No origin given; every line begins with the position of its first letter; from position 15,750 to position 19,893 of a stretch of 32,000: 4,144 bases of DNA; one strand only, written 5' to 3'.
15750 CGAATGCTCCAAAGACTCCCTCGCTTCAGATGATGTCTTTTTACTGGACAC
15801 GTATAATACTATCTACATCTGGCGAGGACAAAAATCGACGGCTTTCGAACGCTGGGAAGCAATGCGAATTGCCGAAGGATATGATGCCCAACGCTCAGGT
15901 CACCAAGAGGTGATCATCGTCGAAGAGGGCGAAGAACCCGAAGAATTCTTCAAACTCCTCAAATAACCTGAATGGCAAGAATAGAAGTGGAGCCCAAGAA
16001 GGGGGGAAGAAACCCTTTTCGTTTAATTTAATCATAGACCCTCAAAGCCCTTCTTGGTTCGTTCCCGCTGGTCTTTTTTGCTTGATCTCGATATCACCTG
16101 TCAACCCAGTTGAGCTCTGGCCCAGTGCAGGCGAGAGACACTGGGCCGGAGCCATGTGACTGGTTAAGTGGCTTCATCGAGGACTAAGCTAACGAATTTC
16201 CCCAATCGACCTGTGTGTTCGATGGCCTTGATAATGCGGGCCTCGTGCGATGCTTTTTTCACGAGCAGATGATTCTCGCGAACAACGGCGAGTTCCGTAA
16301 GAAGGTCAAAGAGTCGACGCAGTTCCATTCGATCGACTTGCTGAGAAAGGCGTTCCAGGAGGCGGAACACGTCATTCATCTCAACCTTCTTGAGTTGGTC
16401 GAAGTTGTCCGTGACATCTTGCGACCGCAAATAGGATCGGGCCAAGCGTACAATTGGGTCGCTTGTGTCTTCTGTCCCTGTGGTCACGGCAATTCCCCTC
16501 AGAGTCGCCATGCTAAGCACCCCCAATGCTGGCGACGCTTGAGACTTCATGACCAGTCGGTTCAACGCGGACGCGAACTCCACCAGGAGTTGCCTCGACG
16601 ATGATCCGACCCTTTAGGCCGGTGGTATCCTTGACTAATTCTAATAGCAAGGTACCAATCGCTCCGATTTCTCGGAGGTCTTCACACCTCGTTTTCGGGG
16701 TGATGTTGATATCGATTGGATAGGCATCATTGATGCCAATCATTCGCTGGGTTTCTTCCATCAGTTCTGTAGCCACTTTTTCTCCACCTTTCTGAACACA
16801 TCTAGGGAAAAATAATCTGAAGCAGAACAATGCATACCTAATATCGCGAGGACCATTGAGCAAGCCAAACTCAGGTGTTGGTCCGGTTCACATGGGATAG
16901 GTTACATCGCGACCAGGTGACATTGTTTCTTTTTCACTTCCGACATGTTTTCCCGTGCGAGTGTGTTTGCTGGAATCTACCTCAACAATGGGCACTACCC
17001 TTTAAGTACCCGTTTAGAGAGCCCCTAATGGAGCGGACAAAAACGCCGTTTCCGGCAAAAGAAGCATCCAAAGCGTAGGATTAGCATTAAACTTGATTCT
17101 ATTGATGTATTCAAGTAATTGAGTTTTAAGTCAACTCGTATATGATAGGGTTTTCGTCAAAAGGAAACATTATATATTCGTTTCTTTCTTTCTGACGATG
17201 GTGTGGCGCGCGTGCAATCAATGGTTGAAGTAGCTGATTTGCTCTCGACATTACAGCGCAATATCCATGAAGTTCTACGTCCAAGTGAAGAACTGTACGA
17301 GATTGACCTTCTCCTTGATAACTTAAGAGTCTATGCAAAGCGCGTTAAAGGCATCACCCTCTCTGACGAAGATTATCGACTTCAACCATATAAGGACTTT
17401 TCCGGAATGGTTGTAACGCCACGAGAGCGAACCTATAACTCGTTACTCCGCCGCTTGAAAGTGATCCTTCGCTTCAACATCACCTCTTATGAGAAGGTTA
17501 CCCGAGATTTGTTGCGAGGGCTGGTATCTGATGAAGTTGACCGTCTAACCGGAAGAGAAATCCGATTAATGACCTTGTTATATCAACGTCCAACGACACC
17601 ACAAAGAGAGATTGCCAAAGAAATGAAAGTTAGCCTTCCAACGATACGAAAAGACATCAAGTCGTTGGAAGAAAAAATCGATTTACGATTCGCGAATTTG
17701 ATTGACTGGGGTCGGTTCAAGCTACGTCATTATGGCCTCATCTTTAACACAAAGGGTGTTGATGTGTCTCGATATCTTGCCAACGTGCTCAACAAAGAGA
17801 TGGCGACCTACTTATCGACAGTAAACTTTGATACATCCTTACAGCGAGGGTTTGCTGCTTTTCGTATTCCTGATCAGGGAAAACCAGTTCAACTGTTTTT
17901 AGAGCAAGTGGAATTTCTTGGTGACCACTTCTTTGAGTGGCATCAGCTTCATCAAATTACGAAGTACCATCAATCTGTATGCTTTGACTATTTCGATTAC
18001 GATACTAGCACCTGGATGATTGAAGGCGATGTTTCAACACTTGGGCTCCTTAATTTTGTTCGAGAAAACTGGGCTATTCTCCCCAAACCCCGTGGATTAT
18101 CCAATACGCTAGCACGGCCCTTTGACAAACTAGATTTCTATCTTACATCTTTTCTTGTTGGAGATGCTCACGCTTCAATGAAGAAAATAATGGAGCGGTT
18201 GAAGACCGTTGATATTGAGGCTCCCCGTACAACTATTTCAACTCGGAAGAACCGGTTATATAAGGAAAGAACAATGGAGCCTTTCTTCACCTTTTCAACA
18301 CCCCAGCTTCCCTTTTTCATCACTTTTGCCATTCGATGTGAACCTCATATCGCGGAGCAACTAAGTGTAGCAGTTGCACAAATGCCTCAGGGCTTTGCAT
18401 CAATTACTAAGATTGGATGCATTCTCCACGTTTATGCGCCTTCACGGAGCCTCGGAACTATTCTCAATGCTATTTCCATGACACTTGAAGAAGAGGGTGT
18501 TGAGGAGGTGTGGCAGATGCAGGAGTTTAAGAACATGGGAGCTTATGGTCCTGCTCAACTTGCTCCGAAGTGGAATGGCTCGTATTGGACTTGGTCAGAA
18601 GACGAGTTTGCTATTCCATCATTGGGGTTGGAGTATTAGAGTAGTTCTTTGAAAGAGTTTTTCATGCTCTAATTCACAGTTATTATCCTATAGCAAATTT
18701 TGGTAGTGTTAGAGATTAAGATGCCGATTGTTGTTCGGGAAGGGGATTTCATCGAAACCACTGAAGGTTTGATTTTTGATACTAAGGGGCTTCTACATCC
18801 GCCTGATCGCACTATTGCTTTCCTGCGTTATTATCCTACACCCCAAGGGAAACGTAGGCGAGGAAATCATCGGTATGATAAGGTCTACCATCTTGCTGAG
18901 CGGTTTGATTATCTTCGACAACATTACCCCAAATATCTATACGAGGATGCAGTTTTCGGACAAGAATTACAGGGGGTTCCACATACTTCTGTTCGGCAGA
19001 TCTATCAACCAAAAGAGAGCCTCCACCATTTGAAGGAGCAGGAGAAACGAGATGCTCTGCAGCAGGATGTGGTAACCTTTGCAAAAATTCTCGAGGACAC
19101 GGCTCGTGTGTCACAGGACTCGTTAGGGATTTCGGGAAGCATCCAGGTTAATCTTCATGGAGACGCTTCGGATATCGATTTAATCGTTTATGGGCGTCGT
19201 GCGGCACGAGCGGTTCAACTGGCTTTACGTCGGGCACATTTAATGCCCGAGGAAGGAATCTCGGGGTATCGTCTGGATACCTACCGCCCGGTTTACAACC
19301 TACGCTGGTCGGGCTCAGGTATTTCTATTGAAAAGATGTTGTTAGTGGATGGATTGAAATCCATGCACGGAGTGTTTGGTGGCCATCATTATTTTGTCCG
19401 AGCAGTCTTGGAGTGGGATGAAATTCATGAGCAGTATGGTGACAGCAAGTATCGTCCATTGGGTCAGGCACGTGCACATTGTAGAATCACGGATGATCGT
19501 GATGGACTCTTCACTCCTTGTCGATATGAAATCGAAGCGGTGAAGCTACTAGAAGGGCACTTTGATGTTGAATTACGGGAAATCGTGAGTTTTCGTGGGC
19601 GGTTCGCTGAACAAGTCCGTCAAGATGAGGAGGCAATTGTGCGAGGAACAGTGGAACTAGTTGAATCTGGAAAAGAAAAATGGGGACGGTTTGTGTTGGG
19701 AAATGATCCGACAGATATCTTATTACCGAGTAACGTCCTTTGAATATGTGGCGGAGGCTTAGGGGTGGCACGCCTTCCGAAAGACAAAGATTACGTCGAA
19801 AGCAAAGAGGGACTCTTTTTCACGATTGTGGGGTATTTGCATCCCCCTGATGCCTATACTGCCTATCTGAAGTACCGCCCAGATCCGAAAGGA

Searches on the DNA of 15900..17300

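Call 68: search_rna_families(source=window, start=15900, end=17300, threshold=evalue, max_evalue=1)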
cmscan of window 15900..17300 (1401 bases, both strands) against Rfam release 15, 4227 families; matches with E-value up to 1: 0.
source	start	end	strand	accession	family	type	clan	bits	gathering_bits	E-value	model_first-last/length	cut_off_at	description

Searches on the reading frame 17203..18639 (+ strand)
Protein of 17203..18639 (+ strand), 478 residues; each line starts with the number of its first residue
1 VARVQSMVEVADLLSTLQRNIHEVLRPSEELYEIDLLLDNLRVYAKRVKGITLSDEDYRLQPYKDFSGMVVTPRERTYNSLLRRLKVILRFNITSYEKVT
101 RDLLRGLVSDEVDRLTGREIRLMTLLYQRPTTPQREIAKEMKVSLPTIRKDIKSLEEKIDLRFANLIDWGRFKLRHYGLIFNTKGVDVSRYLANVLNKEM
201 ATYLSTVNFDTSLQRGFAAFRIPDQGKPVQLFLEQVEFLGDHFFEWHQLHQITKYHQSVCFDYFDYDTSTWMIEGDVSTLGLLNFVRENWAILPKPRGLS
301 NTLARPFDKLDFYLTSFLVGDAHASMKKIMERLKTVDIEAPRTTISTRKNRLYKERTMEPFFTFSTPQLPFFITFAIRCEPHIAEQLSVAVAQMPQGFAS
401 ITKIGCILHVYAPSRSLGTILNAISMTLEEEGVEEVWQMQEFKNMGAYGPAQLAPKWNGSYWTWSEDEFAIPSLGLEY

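Call 8: search_protein_families(library=pfam, proteins=[window:17203-18639:+], max_evalue=1)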
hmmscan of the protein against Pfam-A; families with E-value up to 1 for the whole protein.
window:17203-18639:+ (478 aa): 11 families
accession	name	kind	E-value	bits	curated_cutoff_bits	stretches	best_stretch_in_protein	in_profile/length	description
PF08279.18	HTH_11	-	1.7e-06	28.3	25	1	118-158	1-42/55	HTH domain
PF01047.28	MarR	-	3.3e-05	24.1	24.6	1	115-158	1-44/59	MarR family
PF13412.12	HTH_24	-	6.2e-05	22.9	21.9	1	119-158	5-44/48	Winged helix-turn-helix DNA-binding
PF08280.17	HTH_Mga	-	0.00014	22.2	23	1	118-156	6-44/59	M protein trans-acting positive regulator (MGA) HTH domain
PF13730.12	HTH_36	-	0.0029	17.8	25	1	115-158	3-52/55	Helix-turn-helix domain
PF08220.18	HTH_DeoR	-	0.0051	17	21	1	122-158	5-41/57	DeoR-like helix-turn-helix domain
PF04545.22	Sigma70_r4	-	0.048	13.6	24.1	1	113-150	3-39/50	Sigma-70, region 4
PF01371.25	Trp_repressor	-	0.063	13.8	27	1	107-155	26-73/88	Trp repressor protein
PF12802.13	MarR_2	-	0.12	13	27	1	115-158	3-47/61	MarR family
PF00392.27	GntR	-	0.12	12.5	27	1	134-157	27-50/64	Bacterial regulatory proteins, gntR family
PF00196.25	GerE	-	0.32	11.1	23.5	1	114-160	2-46/57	Bacterial regulatory proteins, luxR family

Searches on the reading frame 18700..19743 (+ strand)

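Call 8: search_protein_families(library=pfam, proteins=[window:18700-19743:+], max_evalue=1)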
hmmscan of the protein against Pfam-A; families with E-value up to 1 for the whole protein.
window:18700-19743:+ (347 aa): 1 family
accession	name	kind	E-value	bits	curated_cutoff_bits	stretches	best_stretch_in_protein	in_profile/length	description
PF01909.29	NTP_transf_2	-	0.003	18.3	21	1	136-195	13-72/93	Nucleotidyltransferase domain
